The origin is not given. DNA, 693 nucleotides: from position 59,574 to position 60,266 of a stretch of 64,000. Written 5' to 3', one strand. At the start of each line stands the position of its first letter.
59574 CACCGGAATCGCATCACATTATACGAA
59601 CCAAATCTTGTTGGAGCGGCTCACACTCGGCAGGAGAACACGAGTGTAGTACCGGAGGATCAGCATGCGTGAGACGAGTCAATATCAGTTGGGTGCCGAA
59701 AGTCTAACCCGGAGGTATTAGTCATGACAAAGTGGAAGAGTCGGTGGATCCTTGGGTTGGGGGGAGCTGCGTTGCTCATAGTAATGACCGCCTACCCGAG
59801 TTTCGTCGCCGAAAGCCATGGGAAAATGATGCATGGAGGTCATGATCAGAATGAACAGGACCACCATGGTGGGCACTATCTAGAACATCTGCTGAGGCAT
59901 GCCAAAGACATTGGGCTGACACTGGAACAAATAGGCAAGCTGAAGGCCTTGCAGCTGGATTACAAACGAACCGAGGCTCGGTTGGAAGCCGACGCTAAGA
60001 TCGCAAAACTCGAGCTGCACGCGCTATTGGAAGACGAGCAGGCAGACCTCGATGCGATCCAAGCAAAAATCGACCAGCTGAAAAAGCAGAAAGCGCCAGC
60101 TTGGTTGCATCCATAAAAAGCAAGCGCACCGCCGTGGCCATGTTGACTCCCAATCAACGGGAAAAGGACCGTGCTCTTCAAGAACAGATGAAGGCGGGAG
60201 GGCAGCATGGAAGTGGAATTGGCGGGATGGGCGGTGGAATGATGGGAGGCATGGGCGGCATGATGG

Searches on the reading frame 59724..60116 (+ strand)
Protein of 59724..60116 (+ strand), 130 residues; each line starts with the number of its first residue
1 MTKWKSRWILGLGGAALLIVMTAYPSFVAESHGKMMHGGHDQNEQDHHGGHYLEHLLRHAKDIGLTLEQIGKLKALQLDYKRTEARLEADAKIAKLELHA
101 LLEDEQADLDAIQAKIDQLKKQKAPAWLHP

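Call 10: search_protein_families(library=pfam, proteins=[window:59724-60116:+], max_evalue=0.001)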
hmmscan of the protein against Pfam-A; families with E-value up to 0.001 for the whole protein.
window:59724-60116:+ (130 aa): 1 family
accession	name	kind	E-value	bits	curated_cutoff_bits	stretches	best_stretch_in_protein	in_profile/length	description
PF13801.11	Metal_resist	-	1.9e-06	28.5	29.2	1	37-123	19-100/125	Heavy-metal resistance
